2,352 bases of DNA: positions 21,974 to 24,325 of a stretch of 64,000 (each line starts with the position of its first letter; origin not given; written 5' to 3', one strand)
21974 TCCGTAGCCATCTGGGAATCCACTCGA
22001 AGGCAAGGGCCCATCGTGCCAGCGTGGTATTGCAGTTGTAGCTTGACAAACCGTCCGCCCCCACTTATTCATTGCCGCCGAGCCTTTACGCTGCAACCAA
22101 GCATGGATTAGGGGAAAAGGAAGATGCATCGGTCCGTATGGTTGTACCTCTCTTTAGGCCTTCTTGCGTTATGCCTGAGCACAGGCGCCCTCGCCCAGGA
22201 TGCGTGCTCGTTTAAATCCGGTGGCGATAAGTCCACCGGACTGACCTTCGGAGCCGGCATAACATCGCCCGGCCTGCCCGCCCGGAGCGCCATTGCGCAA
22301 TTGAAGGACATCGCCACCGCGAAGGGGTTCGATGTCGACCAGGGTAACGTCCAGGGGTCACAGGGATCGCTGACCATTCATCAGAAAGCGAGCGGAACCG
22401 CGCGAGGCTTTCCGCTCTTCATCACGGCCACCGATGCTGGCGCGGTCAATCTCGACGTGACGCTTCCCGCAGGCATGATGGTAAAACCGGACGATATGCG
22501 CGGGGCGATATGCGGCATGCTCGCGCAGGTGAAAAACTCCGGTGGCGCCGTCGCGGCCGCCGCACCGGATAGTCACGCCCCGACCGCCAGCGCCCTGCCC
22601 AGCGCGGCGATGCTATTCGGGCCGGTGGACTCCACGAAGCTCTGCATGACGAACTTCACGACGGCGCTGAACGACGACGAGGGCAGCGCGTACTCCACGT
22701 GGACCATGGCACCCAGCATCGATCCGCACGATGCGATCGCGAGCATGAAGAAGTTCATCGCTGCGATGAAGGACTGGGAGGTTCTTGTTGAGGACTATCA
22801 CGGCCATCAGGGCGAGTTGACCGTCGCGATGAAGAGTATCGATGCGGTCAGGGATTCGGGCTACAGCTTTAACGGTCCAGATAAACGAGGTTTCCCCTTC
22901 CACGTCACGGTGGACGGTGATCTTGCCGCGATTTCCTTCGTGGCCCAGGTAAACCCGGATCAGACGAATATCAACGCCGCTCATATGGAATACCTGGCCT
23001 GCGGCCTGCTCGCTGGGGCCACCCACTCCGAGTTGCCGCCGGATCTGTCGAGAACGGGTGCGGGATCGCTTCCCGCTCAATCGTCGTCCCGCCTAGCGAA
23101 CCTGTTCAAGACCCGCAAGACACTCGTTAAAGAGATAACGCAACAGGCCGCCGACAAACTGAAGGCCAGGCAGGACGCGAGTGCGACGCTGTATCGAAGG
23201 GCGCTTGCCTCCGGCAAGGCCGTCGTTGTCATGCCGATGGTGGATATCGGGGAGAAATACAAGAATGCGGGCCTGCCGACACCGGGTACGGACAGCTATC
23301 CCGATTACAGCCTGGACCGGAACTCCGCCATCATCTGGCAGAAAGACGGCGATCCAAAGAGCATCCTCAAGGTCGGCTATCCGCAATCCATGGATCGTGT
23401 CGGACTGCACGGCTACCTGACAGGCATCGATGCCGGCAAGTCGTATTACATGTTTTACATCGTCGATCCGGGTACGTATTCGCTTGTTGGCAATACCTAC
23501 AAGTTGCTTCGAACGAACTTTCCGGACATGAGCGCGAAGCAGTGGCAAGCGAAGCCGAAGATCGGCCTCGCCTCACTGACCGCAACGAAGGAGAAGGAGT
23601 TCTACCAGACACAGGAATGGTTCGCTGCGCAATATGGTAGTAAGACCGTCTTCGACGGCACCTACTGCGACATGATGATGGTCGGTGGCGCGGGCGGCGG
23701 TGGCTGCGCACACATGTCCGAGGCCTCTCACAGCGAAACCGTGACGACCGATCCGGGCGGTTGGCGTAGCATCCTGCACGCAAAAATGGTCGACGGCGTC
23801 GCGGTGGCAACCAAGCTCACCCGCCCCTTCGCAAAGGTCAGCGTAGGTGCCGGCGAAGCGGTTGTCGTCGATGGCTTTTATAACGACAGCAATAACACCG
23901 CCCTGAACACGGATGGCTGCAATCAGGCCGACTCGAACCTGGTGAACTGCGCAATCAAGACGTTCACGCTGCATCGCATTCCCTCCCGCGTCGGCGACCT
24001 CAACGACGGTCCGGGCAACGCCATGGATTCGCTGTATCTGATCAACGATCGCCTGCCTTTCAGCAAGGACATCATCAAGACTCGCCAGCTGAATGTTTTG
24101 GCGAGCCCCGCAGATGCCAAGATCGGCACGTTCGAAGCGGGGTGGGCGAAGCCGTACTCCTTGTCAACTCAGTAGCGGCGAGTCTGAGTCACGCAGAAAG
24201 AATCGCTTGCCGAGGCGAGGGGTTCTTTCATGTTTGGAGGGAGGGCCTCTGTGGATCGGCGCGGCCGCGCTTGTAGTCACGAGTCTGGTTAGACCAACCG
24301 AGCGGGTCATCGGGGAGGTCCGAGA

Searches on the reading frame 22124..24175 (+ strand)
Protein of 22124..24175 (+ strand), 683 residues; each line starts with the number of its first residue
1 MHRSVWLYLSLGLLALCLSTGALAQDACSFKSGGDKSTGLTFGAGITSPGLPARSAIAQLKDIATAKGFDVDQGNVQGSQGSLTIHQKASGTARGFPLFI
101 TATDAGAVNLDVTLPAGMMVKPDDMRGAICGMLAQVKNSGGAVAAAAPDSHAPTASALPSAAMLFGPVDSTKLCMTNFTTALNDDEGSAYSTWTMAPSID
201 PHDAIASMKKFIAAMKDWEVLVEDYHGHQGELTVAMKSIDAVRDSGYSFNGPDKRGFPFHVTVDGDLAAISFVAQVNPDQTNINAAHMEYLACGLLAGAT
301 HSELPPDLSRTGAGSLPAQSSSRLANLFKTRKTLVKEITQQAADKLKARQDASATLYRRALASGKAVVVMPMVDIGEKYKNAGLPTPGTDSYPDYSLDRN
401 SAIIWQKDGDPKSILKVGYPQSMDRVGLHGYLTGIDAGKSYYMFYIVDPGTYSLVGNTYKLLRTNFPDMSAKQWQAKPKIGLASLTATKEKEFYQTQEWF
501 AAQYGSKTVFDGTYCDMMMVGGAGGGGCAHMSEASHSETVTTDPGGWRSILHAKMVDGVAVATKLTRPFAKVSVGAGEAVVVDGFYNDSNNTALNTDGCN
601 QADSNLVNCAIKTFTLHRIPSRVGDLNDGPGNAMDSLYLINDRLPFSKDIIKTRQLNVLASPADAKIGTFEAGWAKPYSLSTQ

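Call 3: search_protein_families(library=pfam, proteins=[window:22124-24175:+], max_evalue=0.1)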
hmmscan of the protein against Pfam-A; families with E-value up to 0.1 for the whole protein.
window:22124-24175:+ (683 aa): 0 families

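Call 4: search_protein_families(library=ncbifam, proteins=[window:22124-24175:+], max_evalue=0.1)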
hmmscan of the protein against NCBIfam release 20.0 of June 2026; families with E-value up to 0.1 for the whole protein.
window:22124-24175:+ (683 aa): 1 family
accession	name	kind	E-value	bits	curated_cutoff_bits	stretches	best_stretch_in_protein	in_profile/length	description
NF005006.0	PRK06397.1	equivalog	0.029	14.5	126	1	323-367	25-69/111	V-type ATP synthase subunit H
